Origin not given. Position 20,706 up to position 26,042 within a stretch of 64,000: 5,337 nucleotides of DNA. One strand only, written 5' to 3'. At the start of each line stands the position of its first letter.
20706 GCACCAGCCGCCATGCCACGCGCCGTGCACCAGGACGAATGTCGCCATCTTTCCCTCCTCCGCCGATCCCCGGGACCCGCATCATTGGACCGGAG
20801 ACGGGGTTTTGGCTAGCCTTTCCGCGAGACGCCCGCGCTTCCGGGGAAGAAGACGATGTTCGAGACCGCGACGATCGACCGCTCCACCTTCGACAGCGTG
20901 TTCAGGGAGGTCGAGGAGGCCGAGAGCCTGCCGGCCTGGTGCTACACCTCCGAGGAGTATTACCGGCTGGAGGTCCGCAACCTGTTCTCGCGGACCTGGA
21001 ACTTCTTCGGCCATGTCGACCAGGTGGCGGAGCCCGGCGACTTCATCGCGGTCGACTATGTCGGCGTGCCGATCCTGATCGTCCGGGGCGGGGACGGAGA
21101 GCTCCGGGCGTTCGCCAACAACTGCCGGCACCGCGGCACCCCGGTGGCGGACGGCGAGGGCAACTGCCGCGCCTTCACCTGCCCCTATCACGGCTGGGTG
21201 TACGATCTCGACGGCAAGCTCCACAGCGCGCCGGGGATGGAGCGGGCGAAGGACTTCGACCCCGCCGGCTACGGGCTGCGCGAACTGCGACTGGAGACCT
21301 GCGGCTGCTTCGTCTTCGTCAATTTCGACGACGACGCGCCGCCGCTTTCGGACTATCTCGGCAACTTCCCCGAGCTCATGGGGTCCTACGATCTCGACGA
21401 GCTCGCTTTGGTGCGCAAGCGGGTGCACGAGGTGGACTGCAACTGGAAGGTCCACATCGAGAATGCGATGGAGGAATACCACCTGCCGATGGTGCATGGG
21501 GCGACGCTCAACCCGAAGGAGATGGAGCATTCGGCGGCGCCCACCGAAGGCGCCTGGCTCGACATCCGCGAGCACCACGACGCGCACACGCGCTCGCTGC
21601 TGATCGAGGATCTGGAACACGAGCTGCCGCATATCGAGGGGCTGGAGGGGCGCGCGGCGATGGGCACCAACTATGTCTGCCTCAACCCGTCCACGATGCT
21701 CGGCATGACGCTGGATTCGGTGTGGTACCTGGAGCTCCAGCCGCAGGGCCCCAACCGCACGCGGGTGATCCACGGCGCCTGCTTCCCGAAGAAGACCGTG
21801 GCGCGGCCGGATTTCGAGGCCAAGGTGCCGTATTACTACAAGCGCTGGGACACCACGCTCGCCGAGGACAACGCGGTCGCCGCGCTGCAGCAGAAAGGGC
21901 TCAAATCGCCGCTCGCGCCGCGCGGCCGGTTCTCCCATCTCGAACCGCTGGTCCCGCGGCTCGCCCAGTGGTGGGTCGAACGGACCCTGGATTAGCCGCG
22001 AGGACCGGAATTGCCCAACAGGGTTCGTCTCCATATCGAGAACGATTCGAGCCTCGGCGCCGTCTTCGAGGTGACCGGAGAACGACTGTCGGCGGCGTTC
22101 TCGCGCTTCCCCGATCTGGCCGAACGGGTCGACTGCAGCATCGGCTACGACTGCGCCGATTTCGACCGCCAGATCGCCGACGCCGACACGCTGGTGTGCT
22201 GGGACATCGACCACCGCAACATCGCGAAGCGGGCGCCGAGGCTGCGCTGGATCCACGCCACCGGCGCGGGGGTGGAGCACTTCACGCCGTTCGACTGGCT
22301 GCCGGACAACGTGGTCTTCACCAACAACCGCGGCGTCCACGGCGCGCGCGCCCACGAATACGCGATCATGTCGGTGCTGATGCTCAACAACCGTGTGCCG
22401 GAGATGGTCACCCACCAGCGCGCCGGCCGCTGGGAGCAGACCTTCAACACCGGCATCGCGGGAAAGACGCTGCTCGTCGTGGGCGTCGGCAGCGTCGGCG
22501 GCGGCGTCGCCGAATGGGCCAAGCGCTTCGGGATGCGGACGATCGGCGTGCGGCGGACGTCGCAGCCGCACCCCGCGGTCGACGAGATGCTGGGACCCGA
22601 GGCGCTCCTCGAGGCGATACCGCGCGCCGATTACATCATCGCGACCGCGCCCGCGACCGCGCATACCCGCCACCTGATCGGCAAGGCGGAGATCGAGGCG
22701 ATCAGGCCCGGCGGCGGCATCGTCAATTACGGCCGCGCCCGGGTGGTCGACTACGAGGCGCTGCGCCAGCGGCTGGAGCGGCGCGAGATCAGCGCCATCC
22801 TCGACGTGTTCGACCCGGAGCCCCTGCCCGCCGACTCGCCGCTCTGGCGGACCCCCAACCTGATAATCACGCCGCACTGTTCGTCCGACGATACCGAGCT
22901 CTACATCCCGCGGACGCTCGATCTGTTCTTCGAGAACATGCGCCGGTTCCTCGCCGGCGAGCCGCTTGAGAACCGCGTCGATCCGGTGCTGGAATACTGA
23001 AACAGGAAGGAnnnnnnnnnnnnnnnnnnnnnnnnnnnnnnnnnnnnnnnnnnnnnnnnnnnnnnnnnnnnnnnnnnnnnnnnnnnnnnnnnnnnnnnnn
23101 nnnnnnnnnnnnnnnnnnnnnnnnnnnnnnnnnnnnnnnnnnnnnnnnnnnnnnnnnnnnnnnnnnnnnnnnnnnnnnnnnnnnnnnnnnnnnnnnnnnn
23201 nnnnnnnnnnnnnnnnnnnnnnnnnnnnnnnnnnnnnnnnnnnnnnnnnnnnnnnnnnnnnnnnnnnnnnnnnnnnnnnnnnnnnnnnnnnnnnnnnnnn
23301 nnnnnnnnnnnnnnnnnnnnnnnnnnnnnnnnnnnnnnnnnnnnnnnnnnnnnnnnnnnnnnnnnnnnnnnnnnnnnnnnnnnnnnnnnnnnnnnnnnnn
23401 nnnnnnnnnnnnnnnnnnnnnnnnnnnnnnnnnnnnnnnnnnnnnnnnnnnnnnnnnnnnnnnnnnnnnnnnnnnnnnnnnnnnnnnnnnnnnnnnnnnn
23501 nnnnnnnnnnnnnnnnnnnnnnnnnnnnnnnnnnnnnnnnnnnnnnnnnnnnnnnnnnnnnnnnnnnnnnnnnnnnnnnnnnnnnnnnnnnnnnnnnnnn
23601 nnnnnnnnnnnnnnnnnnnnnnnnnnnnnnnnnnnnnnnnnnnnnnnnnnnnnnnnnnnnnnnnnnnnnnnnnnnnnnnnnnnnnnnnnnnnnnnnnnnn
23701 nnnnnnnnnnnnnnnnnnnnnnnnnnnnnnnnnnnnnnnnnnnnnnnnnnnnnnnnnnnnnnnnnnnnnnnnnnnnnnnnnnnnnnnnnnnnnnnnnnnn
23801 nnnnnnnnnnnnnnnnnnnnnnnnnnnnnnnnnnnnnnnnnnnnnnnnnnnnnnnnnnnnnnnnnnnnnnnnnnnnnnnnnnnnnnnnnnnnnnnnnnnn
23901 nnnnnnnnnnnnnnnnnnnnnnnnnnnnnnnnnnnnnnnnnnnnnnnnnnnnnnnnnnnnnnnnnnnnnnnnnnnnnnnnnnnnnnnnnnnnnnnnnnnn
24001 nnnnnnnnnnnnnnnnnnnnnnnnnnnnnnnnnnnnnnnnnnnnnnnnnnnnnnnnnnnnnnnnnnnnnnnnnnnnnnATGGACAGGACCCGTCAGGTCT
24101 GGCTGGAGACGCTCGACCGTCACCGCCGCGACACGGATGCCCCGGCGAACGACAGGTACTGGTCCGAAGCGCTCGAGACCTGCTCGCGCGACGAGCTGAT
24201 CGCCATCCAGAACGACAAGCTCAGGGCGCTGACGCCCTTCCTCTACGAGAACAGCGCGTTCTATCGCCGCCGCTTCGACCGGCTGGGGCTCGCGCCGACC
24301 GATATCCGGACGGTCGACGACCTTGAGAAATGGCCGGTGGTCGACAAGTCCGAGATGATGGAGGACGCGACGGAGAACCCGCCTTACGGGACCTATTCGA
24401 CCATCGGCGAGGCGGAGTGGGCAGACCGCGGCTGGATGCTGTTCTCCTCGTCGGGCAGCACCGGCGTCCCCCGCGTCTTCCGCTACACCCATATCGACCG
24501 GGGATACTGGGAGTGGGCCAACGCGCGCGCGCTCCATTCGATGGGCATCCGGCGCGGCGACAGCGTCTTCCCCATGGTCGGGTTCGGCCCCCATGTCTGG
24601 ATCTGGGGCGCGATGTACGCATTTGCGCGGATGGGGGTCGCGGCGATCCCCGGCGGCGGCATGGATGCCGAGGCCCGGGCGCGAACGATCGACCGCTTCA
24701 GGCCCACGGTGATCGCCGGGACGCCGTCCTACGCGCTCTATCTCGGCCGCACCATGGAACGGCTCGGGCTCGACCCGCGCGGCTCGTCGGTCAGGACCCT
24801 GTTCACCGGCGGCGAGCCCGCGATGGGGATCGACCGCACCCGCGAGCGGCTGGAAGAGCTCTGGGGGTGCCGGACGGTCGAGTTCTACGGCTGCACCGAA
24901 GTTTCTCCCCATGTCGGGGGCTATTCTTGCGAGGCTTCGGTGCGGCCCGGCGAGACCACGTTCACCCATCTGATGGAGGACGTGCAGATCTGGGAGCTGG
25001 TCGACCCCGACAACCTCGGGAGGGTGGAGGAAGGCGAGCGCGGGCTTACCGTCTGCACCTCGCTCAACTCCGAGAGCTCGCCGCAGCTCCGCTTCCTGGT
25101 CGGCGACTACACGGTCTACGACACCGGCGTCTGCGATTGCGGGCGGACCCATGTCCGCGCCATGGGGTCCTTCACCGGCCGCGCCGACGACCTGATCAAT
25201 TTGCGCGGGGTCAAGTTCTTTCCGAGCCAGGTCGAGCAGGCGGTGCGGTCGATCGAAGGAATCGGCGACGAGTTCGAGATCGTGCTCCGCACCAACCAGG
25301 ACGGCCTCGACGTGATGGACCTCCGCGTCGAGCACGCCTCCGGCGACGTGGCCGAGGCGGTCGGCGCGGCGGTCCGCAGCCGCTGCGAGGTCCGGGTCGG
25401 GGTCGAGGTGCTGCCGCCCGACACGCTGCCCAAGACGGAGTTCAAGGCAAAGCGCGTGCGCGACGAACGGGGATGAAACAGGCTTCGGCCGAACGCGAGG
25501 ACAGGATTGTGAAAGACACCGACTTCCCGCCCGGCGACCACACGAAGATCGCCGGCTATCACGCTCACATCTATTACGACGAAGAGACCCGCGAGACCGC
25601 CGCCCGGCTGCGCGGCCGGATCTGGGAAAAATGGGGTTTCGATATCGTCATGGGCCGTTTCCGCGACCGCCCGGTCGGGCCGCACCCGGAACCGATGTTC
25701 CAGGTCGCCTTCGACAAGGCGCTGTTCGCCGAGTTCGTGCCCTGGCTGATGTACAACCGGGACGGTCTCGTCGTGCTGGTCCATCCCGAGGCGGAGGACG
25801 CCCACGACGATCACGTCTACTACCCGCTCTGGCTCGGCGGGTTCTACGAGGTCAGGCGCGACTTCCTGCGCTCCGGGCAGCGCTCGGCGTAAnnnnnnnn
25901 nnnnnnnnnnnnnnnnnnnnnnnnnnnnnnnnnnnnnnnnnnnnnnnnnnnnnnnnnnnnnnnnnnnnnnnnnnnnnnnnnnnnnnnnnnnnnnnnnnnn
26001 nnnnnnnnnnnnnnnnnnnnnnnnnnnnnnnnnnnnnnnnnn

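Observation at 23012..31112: Eight-gene co-directional, translationally coupled operon combining two PaaK-like adenylating enzymes, a TPP enzyme, a lipoate-protein-ligase-like protein, a DOPA-dioxygenase-like protein and a ketopantoate-reductase-like reductase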

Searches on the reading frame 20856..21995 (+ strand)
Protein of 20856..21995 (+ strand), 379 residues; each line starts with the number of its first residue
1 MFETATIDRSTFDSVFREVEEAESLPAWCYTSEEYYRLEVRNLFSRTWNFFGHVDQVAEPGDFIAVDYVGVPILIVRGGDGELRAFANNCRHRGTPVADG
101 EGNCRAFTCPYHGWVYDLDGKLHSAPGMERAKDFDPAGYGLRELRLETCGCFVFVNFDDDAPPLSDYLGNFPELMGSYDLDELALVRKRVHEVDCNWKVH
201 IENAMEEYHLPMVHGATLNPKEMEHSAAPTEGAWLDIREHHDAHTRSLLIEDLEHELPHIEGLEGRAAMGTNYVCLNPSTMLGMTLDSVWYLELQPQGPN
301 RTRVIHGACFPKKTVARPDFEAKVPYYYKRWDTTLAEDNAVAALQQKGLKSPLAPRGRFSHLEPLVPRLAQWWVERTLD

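Call 4: search_protein_families(library=pfam, proteins=[window:20856-21995:+], max_evalue=0.01)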
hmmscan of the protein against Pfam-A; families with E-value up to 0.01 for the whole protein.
window:20856-21995:+ (379 aa): 2 families
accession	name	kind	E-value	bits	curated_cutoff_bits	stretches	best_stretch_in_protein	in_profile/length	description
PF00848.25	Ring_hydroxyl_A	-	7e-30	104.9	24.9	1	180-376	1-205/208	Ring hydroxylating alpha subunit (catalytic domain)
PF00355.32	Rieske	-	2.1e-21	76.1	20.3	1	48-134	2-87/88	Rieske [2Fe-2S] domain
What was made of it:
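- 20856..21995 (+): Rieske non-haem-iron oxygenase alpha subunit (379 aa). Lineage-specific upstream module. Pfam Rieske plus Ring_hydroxyl_A (call 4).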

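Call 5: search_protein_families(library=ncbifam, proteins=[window:20856-21995:+], max_evalue=0.01)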
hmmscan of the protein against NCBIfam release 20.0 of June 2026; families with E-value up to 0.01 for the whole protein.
window:20856-21995:+ (379 aa): 8 families
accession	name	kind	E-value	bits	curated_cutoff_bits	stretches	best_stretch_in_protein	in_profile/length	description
NF058607.1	GlBtMonoOxGbcA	equivalog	5.6e-47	160.1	670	1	14-219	22-227/420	glycine betaine monooxygenase oxygenase subunit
NF042946.1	3PPDioc_HcaE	equivalog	2.9e-37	128.7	830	1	28-218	19-218/450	3-phenylpropionate/cinnamic acid dioxygenase subunit alpha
TIGR03228.1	anthran_1_2_A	equivalog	9.3e-32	110.3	671.9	1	29-215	20-214/438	anthranilate 1,2-dioxygenase large subunit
NF041684.1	ant_diox_AndAc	equivalog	4.2e-29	101.4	750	1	19-214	17-222/418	anthranilate 1,2-dioxygenase large subunit AndAc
TIGR03229.1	benzo_1_2_benA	equivalog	8.1e-27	94.2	780.95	1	29-215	20-216/433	benzoate 1,2-dioxygenase large subunit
NF052579.1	BetMthstMoxSdmAMthl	equivalog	4.2e-08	32.5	600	1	54-121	23-90/351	4beta-methylsterol monooxygenase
NF010001.0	PRK13474.1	subfamily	0.0051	16.1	154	1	73-126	88-142/178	cytochrome b6-f complex iron-sulfur subunit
TIGR02694.1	arsenite_ox_S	equivalog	0.0079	16.1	95.65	0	76-119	44-86/129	arsenate reductase (azurin) small subunit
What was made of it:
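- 20856..21995 (+): The best NCBIfam hit is GbcA-like but far below cutoff (call 5).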

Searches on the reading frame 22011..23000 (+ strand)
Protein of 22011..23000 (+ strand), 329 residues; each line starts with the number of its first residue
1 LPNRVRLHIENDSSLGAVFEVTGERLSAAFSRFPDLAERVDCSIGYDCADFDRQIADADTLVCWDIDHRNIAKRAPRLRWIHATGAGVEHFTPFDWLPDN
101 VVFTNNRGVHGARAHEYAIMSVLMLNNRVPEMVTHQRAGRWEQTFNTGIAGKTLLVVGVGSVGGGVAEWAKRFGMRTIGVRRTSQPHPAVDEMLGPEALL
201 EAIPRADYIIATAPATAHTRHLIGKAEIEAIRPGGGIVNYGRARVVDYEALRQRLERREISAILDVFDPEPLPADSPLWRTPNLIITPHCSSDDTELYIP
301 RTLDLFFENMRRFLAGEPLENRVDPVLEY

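Call 4: search_protein_families(library=pfam, proteins=[window:22011-23000:+], max_evalue=0.01)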
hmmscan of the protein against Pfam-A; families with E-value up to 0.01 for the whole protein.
window:22011-23000:+ (329 aa): 3 families
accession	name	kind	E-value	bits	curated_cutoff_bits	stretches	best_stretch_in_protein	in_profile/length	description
PF02826.25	2-Hacid_dh_C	-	5.9e-44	150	25.1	1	120-291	2-178/178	D-isomer specific 2-hydroxyacid dehydrogenase, NAD binding domain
PF00389.36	2-Hacid_dh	-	0.00063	19.9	24.6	1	50-323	32-133/134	D-isomer specific 2-hydroxyacid dehydrogenase, catalytic domain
PF07991.19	KARI_N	-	0.006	16.6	20.6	1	149-252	2-105/165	Acetohydroxy acid isomeroreductase, NADPH-binding domain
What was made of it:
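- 22011..23000 (+): D-isomer-specific 2-hydroxyacid dehydrogenase (329 aa). PF02826, 150 bits (call 4).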

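Call 5: search_protein_families(library=ncbifam, proteins=[window:22011-23000:+], max_evalue=0.01)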
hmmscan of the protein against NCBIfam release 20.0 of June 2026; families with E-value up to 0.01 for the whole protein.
window:22011-23000:+ (329 aa): 24 families
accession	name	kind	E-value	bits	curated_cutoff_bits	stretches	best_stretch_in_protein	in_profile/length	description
NF041369.1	Dhydh_Halo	equivalog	1.6e-59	201.7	400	1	46-323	29-304/305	D-2-hydroxyacid dehydrogenase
NF005069.0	PRK06487.1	equivalog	2.7e-29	102.2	448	1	70-320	62-317/320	2-hydroxyacid dehydrogenase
NF005027.0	PRK06436.1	equivalog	2e-27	96.1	261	1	77-318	49-284/303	2-hydroxyacid dehydrogenase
TIGR01327.1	PGDH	equivalog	4.2e-27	95.1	454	1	52-296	35-284/525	phosphoglycerate dehydrogenase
NF009714.1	PRK13243.1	equivalog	5.9e-27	94.9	455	1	59-313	50-312/332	glyoxylate reductase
NF011938.0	PRK15409.1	equivalog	1.5e-24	86.6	492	1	69-325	58-320/324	glyoxylate/hydroxypyruvate reductase GhrB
NF012013.0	PRK15469.1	equivalog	2.3e-22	79.4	403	1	58-292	39-278/312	glyoxylate/hydroxypyruvate reductase GhrA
NF008759.0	PRK11790.1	equivalog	8.3e-22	77.4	404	1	103-291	107-295/410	phosphoglycerate dehydrogenase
NF006263.0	PRK08410.1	equivalog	1.7e-19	70.4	389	1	124-316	110-309/311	D-2-hydroxyacid dehydrogenase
NF005387.0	PRK06932.1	equivalog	6e-18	64.9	492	1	57-291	44-288/314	2-hydroxyacid dehydrogenase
NF001309.0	PRK00257.1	equivalog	4e-16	59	434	1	144-290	109-255/379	4-phosphoerythronate dehydrogenase PdxB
NF005750.0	PRK07574.1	equivalog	1.5e-15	57.2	329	1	50-294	83-338/386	NAD-dependent formate dehydrogenase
NF000492.1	vanH_gen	exception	1.7e-11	43.8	540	1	115-270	103-255/312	D-lactate dehydrogenase VanH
NF011966.0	PRK15438.1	equivalog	4.9e-10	39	687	1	54-271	34-238/378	4-phosphoerythronate dehydrogenase PdxB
NF000128.1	vanH-Sc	exception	6.1e-09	35.4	650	1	110-269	118-274/337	D-lactate dehydrogenase VanH-Sc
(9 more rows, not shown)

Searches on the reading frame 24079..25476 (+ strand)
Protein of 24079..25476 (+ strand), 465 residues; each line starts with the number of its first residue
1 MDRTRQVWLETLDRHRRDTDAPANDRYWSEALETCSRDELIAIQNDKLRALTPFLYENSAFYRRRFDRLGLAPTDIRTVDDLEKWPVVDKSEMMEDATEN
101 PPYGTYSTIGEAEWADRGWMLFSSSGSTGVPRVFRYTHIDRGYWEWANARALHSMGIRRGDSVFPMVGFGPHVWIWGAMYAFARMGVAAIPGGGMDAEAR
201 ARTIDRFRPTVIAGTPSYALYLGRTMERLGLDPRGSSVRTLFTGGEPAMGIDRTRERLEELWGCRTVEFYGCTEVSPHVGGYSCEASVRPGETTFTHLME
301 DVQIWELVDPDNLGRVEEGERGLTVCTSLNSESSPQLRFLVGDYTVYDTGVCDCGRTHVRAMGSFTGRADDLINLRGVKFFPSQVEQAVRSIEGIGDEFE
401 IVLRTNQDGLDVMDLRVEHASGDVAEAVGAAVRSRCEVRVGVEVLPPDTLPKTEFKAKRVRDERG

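Call 4: search_protein_families(library=pfam, proteins=[window:24079-25476:+], max_evalue=0.01)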
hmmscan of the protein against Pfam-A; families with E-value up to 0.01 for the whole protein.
window:24079-25476:+ (465 aa): 2 families
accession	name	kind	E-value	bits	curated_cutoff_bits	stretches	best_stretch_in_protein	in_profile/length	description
PF14535.12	AMP-binding_C_2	-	1.5e-17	64.1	25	1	377-464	1-96/96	AMP-binding enzyme C-terminal domain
PF00501.34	AMP-binding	-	1.3e-14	54.3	29.9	1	115-322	161-370/384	AMP-binding enzyme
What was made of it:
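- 24079..25476 (+): PaaK1: a canonical PaaK/HCL-type acyl-CoA ligase (465 aa) with an intact P-loop. AMP-binding plus AMP-binding_C_2 (call 4).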

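Call 5: search_protein_families(library=ncbifam, proteins=[window:24079-25476:+], max_evalue=0.01)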
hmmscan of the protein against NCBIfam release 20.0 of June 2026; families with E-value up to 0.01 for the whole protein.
window:24079-25476:+ (465 aa): 28 families (the best 25 are shown)
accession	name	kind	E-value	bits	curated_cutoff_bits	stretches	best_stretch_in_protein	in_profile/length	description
NF041878.1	paak_haloarch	equivalog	1.5e-72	244.6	700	1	31-437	4-394/427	phenylacetate--CoA ligase PaaK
TIGR02155.1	PA_CoA_ligase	equivalog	1.1e-67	228.4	646.3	1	33-464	1-422/422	phenylacetate--CoA ligase PaaK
TIGR03335.1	F390_ftsA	equivalog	5.3e-40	137.5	458.7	1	27-420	1-383/445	coenzyme F390 synthetase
NF053551.1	FlxY_rubin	equivalog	2.6e-39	135.2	520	1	33-458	2-413/424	flexirubin biosynthesis putative acyl-CoA ligase FlxY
NF045666.1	DVU1553_fam_AMP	equivalog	5e-26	91.6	300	1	33-368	16-330/331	DVU_1553 family AMP-dependent CoA ligase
NF041217.1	BagE_FevW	exception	3.4e-17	62.5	800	1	121-460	74-402/424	bagremycin/ferroverdin synthetase BagE/FevW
TIGR01733.1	AA-adenyl-dom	subfamily_domain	1e-10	41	317.4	1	116-396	121-405/409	amino acid adenylation domain-containing protein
NF004837.0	PRK06187.1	subfamily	4.5e-10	38.4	476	1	121-393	175-446/531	long-chain-fatty-acid--CoA ligase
NF006167.0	PRK08308.1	equivalog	1.9e-06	27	513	1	355-406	299-348/414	acyl-CoA synthetase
NF053567.1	HBDA_AROS1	equivalog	3.6e-06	25.6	1000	0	118-219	174-272/523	3-hydroxybenzoate--CoA ligase HbdA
NF005850.0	PRK07768.1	subfamily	7.3e-06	24.5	572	1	365-454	432-530/545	long-chain-fatty-acid--CoA ligase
TIGR02304.1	aden_form_hyp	equivalog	1.2e-05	24.5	251.9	0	323-413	281-374/430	F390 synthetase-related protein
NF004114.0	PRK05605.1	equivalog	2.3e-05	22.9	766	1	203-425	307-524/575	long-chain-fatty-acid--CoA ligase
NF006624.1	PRK09192.1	subfamily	4e-05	22.2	600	1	365-454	452-547/567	fatty acyl-AMP ligase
NF004674.0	PRK06018.1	subfamily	6.7e-05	21.8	766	1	123-278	184-334/544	long-chain-fatty-acid--CoA ligase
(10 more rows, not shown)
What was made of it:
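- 24079..25476 (+): Scores below the PaaK equivalog cutoffs (call 5).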

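Call 53: search_solved_structures(query=window:24079-25473:+, max_evalue=0.00001)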
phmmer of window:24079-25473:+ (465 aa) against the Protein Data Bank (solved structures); distinct sequences matched with E-value up to 0.00001: 12.
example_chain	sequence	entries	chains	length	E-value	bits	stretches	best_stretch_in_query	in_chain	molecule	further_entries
6hdw_A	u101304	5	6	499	1.1e-65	225.3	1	21-464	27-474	2-hydroxyisobutyryl-CoA synthetase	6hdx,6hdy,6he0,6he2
2y27_A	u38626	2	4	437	3.2e-61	210.6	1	30-464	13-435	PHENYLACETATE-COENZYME A LIGASE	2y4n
4r1l_A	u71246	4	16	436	2.1e-56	194.7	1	25-464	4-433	Phenylacetate-coenzyme A ligase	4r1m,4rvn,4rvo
2y4o_A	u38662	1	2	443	4.7e-53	183.7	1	29-464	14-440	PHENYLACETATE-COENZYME A LIGASE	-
9s3l_A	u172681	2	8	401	8.5e-15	57.5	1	67-406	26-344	Phenylacetate-CoA ligase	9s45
6wuq_A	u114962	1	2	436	1.4e-14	56.8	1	58-456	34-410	AjiA1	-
6siw_B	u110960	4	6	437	2.8e-13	52.5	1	38-450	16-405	PaaK-like ligase (AMP-dependent synthetase and ligase) | AMP-dependent synthetase and ligase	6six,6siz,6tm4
6siw_A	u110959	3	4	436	2.8e-13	52.5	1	39-450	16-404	PaaK-like ligase (AMP-dependent synthetase and ligase) | AMP-dependent synthetase and ligase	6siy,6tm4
3lax_A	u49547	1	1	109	2.4e-06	29.7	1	368-464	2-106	Phenylacetate-coenzyme A ligase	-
8xjz_C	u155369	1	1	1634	2.7e-06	29.5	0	80-321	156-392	Peptide synthetase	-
6ijb_A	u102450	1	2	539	4.4e-06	28.8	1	121-277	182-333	AMP-binding domain protein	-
6ihk_A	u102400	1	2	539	4.4e-06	28.8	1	121-277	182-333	AMP-binding domain protein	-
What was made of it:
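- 24079..25476 (+): Best PDB hits are 2-hydroxyisobutyryl-CoA synthetase 6hdw (225 bits) and PaaK 2y27 (210 bits) (call 53).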

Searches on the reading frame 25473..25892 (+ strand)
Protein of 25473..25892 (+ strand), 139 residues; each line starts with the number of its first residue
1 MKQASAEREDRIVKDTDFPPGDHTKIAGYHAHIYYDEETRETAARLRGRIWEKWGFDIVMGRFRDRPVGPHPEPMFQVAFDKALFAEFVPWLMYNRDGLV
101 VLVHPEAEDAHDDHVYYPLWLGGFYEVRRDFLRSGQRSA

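Call 4: search_protein_families(library=pfam, proteins=[window:25473-25892:+], max_evalue=0.01)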
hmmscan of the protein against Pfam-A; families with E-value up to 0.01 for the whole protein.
window:25473-25892:+ (139 aa): 1 family
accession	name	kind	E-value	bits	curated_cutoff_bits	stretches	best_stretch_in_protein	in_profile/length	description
PF08883.16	DOPA_dioxygen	-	3.9e-29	101.4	25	1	29-128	1-103/106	Dopa 4,5-dioxygenase family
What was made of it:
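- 25473..25892 (+): PF08883 DOPA_dioxygen-family small protein (139 aa). PF08883, 101 bits (call 4).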

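Call 5: search_protein_families(library=ncbifam, proteins=[window:25473-25892:+], max_evalue=0.01)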
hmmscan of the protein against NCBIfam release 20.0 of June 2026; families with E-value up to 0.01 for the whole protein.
window:25473-25892:+ (139 aa): 0 families

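Call 54: search_solved_structures(query=window:25473-25889:+, max_evalue=0.01)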
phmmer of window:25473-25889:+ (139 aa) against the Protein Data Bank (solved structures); distinct sequences matched with E-value up to 0.01: 2.
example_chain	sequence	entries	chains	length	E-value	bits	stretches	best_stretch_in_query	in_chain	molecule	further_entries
2peb_A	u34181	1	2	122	2.4e-33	118.4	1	22-134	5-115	putative dioxygenase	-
2nyh_A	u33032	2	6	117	4.8e-24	88.2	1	22-127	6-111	Putative dioxygenase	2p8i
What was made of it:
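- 25473..25892 (+): PDB 2peb/2nyh 'putative dioxygenase' (call 54).
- On DOPA 4,5-dioxygenase family PF08883: PDB 2peb, 118 bits (call 54).
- Checked: The protein is the PF08883 (Amanita DodA-type) family (calls 4, 54).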
